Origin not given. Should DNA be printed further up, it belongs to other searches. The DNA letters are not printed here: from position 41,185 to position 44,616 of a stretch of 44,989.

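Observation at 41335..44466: Second HzsA-related paralog with an N-terminal NPCBM-like module and three CxxCH motifs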

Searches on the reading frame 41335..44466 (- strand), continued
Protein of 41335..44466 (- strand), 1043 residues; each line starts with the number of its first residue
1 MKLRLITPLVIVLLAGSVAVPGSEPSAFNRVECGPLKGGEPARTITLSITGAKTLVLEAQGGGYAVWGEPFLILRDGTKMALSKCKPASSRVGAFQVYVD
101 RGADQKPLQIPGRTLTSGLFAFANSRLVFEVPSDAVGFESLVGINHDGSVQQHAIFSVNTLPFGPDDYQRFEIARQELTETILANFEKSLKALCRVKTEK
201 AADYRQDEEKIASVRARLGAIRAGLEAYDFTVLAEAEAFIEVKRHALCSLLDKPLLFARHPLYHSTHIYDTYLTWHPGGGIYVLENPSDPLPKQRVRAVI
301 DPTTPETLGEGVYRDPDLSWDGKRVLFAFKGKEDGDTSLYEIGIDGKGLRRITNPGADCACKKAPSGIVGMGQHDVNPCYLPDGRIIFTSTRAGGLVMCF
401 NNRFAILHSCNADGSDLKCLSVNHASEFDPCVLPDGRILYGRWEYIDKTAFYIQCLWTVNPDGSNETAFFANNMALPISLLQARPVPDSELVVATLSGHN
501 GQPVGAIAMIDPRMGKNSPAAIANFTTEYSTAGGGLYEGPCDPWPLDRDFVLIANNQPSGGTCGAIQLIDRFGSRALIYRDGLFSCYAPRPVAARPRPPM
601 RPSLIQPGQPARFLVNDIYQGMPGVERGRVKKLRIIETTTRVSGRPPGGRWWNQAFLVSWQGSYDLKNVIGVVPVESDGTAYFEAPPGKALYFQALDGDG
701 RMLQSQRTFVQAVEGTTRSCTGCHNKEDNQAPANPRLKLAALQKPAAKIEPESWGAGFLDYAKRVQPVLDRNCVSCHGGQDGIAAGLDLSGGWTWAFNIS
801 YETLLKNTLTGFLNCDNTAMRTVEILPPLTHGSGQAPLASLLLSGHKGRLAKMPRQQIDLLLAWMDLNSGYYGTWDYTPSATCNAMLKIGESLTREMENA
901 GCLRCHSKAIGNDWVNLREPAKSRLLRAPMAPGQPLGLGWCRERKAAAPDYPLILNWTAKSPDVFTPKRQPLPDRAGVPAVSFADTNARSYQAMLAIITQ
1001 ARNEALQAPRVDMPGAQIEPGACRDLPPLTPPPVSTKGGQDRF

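Call 21: find_encoding_contigs(protein=P0002, flank=10000, max_places=3)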
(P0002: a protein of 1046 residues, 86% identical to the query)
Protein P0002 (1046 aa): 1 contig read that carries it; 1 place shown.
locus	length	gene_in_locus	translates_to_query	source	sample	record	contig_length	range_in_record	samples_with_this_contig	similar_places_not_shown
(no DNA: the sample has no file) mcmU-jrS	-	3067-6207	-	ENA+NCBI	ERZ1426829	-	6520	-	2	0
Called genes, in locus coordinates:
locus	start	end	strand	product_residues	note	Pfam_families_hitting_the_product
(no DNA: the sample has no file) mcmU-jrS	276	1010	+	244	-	PF09339:HTH_IclR, PF01614:IclR_C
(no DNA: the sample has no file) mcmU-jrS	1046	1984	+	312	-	PF13360:PQQ_2 (faint), PF14269:Arylsulfotran_2 (faint), PF22701:Mala_s_1-like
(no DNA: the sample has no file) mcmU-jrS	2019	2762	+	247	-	PF00106:adh_short, PF08659:KR, PF23441:SDR (weak), PF13460:NAD_binding_10 (weak), PF13561:adh_short_C2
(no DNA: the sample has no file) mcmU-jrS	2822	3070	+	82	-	-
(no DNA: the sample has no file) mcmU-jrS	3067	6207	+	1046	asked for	PF08305:NPCBM (weak), PF18582:HZS_alpha, PF13442:Cytochrome_CBB3 (faint)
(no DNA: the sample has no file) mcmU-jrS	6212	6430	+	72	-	-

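Call 25: find_related_loci(query=A1, collection=genome_contigs, flank=10000)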
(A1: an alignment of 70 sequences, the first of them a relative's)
Query A1 (1043 aa) in genome_contigs; peptide patterns used: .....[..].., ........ (x = any residue, [..] = any of these).
599 stretches matched a pattern (row limit reached: there are more); 207 encode a relative of the query (tblastn E <= 1e-3); the best 80 are kept; 80 distinct loci.
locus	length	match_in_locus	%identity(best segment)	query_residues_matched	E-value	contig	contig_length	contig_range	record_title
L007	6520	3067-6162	86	1-1034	0e+0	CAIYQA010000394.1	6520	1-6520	MAG: uncultured Spartobacteria bacterium isolate MJ-time_bin-8667 genome assembly, contig: bin-8667:394/532, whole genom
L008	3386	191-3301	59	1-1032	0e+0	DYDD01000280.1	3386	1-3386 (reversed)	MAG TPA_asm: Fibrobacter sp. isolate IMS_BF NODE_6247_length_3580_cov_20.1745, whole genome shotgun sequence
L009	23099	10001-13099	58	1-1032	0e+0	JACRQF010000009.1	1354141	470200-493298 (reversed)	MAG: Verrucomicrobia bacterium isolate NC_groundwater_2006_Pr3_S-0.65um_64_6 SR2-18-Sp65_coassembly_scaffold_39107, whol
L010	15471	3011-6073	58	3-1029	0e+0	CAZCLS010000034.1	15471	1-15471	MAG TPA_asm: uncultured bacterium isolate SRP178699_co1_462 genome assembly, contig: NODE_4903_length_15471_cov_8.874741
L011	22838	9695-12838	55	2-1032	0e+0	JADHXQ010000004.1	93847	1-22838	MAG: Phycisphaerae bacterium isolate BS750m-G57 BS-750m-C86, whole genome shotgun sequence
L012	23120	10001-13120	55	9-1032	0e+0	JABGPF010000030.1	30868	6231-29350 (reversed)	MAG: Phycisphaerales bacterium isolate co234_bin25 NODE_2935_length_30868_cov_5.141564, whole genome shotgun sequence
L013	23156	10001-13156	56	2-1038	0e+0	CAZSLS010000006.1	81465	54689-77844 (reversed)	MAG TPA_asm: uncultured Planctomycetaceae bacterium isolate SRP260945_co1_237 genome assembly, contig: NODE_273_length_8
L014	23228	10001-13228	53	3-1042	0e+0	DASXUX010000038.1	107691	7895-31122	MAG TPA_asm: Planctomycetota bacterium isolate SMAG_U4729 k141_229235, whole genome shotgun sequence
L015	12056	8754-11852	56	4-1032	0e+0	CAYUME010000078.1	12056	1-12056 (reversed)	MAG TPA_asm: uncultured Planctomycetia bacterium isolate SRP319275_co4_33 genome assembly, contig: NODE_3249_length_1205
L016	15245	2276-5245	55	32-1035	0e+0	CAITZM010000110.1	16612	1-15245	MAG: uncultured Lentisphaerae bacterium isolate LJ_bin-4696 genome assembly, contig: bin-4696:110/191, whole genome shot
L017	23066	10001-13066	59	10-1032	0e+0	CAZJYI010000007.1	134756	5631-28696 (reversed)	MAG TPA_asm: uncultured Victivallales bacterium isolate binchicken_co97_160 genome assembly, contig: NODE_283_length_134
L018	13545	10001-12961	54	32-1032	0e+0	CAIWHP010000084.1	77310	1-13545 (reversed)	MAG: uncultured Lentisphaerae bacterium isolate Loclat_bin-07389 genome assembly, contig: bin-07389:084/280, whole genom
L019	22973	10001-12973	55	36-1032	0e+0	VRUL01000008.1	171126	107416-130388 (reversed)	MAG: Planctomycetota bacterium isolate MohnsGC08_bin191 NODE_8_length_171126_cov_44.205625, whole genome shotgun sequenc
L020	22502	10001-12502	61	208-1042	0e+0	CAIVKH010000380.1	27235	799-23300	uncultured bacterium isolate AM-2014_bin-1020 genome assembly, contig: bin-1020:380/383, whole genome shotgun sequence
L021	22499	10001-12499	59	197-1032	0e+0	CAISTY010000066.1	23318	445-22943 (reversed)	MAG: Akkermansiaceae bacterium isolate Loclat_bin-20621 genome assembly, contig: bin-20621:066/309, whole genome shotgun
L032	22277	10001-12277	54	259-1032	0e+0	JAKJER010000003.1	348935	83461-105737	MAG: Planctomycetota bacterium isolate UR.bin180 UR_contig_9, whole genome shotgun sequence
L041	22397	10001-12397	51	249-1037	0e+0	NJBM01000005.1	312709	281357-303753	MAG: Planctomycetes bacterium B3_Pla 12, whole genome shotgun sequence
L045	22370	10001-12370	51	250-1026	0e+0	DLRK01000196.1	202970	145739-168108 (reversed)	MAG TPA_asm: Akkermansiaceae bacterium UBA7890 UBA7890_contig_11318, whole genome shotgun sequence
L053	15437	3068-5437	51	251-1029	0e+0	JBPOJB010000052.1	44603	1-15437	MAG: Planctomycetota bacterium isolate MAG_1086 c_000000604241, whole genome shotgun sequence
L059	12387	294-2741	50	232-1032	0e+0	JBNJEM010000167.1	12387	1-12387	MAG: Planctomycetota bacterium isolate Y23_14dBSd3.bin.101 NODE_4004_length_12387_cov_6.028564, whole genome shotgun seq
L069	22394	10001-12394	51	242-1026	0e+0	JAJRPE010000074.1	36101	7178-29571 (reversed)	MAG: Candidatus Hydrogenedentota bacterium isolate Dive100_bin1.12 k141_182743, whole genome shotgun sequence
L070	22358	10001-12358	50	249-1026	0e+0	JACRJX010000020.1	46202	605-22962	MAG: Verrucomicrobia bacterium isolate NC_groundwater_1840_Pr3_B-0.1um_61_25 SR-2_scaffold_141_1269815, whole genome sho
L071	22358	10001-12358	49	249-1026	0e+0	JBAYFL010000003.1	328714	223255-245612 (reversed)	MAG: Verrucomicrobiia bacterium isolate SO_2016_GW1_10 scaffold00039_OW334_2016, whole genome shotgun sequence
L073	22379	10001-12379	49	246-1024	0e+0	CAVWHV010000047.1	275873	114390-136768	MAG: uncultured Planctomycetaceae bacterium isolate MFD04716.bin.3.258 genome assembly, contig: contig_50229, whole geno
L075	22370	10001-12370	49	250-1024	0e+0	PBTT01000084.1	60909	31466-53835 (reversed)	MAG: Acidiferrobacteraceae bacterium isolate NP54 79475, whole genome shotgun sequence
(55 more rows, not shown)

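Call 34: search_protein_families(library=pfam, proteins=[L071:15144-16682:-, L041:7336-8421:-, L059:8597-9637:-, L053:9863-12619:-, L070:7860-8834:+, L073:3686-4741:+, L013:13165-14622:+, L011:19454-20857:-, L069:12749-13720:+, L020:8269-9810:+], max_evalue=0.001)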
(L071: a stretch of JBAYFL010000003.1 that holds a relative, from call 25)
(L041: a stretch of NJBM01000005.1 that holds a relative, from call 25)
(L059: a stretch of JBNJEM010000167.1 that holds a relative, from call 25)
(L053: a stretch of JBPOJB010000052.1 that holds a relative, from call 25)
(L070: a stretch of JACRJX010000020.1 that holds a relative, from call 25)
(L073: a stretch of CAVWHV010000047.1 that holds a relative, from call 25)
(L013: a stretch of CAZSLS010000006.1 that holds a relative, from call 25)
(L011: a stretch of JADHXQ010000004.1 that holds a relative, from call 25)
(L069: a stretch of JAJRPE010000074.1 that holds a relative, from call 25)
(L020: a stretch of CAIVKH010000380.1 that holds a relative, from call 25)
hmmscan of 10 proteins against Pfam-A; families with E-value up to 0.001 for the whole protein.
L071:15144-16682:- (512 aa): 3 families
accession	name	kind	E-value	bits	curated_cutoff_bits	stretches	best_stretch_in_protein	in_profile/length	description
PF19051.5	GFO_IDH_MocA_C2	-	1.1e-26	94.3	23.3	1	292-511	44-253/254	Oxidoreductase family, C-terminal alpha/beta domain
PF01408.29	GFO_IDH_MocA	-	1.8e-15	58.2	24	1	107-248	2-119/120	Oxidoreductase family, NAD-binding Rossmann fold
PF10518.14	TAT_signal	-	0.00069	19.9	22.7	0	69-85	2-18/21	TAT (twin-arginine translocation) pathway signal sequence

L041:7336-8421:- (361 aa): 1 family
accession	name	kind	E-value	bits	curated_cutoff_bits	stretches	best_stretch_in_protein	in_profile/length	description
PF01208.23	URO-D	-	1.4e-11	44.5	23.9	1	169-356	162-345/346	Uroporphyrinogen decarboxylase (URO-D)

L059:8597-9637:- (346 aa): 1 family
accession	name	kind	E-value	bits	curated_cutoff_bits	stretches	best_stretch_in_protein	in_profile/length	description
PF00005.33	ABC_tran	-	4e-32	112.1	25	1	18-158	3-136/137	ABC transporter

L053:9863-12619:- (918 aa): 3 families
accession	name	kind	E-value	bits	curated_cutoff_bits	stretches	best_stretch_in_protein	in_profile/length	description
PF13229.12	Beta_helix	-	1.1e-11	45.1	25.9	1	423-578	8-135/158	Right handed beta helix region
PF21231.2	GH141_M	-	9.4e-09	35.7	27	1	142-292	4-152/156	GH141 insertion domain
PF17161.10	DUF5123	-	8.6e-05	24.1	35.1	1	582-679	21-105/113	Domain of unknown function (DUF5123)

L070:7860-8834:+ (324 aa): 0 families

L073:3686-4741:+ (351 aa): 3 families
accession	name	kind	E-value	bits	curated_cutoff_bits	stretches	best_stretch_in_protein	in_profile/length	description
PF02826.25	2-Hacid_dh_C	-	8.8e-56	188.5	25.1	1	133-308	1-178/178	D-isomer specific 2-hydroxyacid dehydrogenase, NAD binding domain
PF00389.36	2-Hacid_dh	-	1.1e-19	70.8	24.6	1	60-312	29-106/134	D-isomer specific 2-hydroxyacid dehydrogenase, catalytic domain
PF00670.27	AdoHcyase_NAD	-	0.00059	20.4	27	1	168-259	21-112/162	S-adenosyl-L-homocysteine hydrolase, NAD binding domain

L013:13165-14622:+ (485 aa): 1 family
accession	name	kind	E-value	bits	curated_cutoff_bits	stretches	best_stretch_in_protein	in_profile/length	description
PF14100.11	DUF6807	-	4.7e-42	144.9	27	1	218-473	4-260/270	Family of unknown function (DUF6807)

L011:19454-20857:- (467 aa): 1 family
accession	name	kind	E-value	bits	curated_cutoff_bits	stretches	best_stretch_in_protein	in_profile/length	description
PF01120.23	Alpha_L_fucos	-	2.9e-105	353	25.2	1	28-361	10-345/345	Alpha-L-fucosidase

L069:12749-13720:+ (323 aa): 3 families
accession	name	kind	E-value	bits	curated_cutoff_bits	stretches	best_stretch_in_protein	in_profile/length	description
PF22701.2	Mala_s_1-like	-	7.5e-23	81.7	27.5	1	78-270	1-195/195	Mal s 1 allergenic protein-like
PF14269.12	Arylsulfotran_2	-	3.1e-06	27.2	27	0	119-150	267-298/301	Arylsulfotransferase (ASST)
PF05935.17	Arylsulfotrans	-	0.0001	21.9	24.2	0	166-241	54-141/374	Arylsulfotransferase (ASST)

L020:8269-9810:+ (513 aa): 2 families
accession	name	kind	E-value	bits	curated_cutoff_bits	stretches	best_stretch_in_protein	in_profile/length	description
PF01408.29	GFO_IDH_MocA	-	1.2e-17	65.1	24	1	79-205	1-118/120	Oxidoreductase family, NAD-binding Rossmann fold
PF19051.5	GFO_IDH_MocA_C2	-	4e-11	43.4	23.3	1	251-307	46-102/254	Oxidoreductase family, C-terminal alpha/beta domain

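Call 35: predict_structure(alignment_id=A1)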
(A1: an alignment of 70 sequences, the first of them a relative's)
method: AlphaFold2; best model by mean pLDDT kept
length: 1043 residues; sequences in the alignment: 70
mean_pLDDT: 87.2   pTM: 0.85
mean pLDDT of the five models: 87.2, 87.0, 85.9, 82.7, 82.6
residues with pLDDT >= 90: 600; 70-90: 321; 50-70: 94; < 50: 28
segments of 3 or more residues with pLDDT < 50: 1-9, 12-23, 1038-1043
pLDDT, mean of each block of 10 residues (from residue 1): 40 46 62 96 96 96 95 97 92 84 92 93 94 97 94 96 93 93 96 96 95 94 95 94 95 96 82 91 97 96 97 96 98 96 98 94 83 95 96 83 91 94 91 97 76 88 92 84 95 89 91 88 92 79 97 86 90 94 92 95 93 91 91 93 73 53 77 95 94 94 86 90 70 69 95 92 89 75 73 85 70 62 80 86 87 92 82 79 84 93 87 88 89 85 83 64 67 80 94 97 93 89 90 63 37
secondary structure, 60 per line:
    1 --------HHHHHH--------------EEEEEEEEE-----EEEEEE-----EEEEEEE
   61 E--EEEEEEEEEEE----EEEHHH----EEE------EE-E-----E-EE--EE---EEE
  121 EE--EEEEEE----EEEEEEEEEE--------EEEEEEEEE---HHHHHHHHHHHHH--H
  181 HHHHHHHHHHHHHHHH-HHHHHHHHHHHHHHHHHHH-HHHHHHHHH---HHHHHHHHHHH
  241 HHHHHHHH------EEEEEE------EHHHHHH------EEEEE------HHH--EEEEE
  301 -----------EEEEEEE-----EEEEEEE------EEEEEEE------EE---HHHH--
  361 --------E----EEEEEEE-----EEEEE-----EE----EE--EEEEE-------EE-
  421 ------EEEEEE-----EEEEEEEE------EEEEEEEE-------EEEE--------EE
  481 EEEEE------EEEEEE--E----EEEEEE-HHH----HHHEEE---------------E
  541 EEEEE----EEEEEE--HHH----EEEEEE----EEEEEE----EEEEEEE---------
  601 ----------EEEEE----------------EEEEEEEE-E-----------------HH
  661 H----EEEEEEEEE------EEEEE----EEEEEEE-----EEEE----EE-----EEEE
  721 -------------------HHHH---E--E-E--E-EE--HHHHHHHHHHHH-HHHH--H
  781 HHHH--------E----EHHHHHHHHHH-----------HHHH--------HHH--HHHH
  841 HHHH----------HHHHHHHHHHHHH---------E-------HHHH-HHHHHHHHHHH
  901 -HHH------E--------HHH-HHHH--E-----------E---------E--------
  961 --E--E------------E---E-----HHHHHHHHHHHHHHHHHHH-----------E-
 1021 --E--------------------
elements in order (helices of 4 or more, strands of 3 or more residues): H9-14 E29-37 E43-48 E54-61 E64-74 E79-81 E89-91 E118-122 E125-130 E135-144 E153-161 H165-177 H180-196 H198-216 H218-226 H230-248 E255-260 H268-273 E280-284 E296-300 E312-318 E324-330 E337-343 H355-358 E374-380 E386-390 E406-410 E427-432 E438-445 E452-459 E467-470 E479-485 E492-497 E505-510 E522-524 E540-545 E550-555 E565-570 E575-580 E585-591 E611-615 E632-639 E666-674 E681-685 E690-696 E702-705 E717-720 H740-743 H761-772 H774-777 H780-784 H799-808 H820-823 H837-844 H855-867 H885-888 H890-900 H924-927 H989-1007
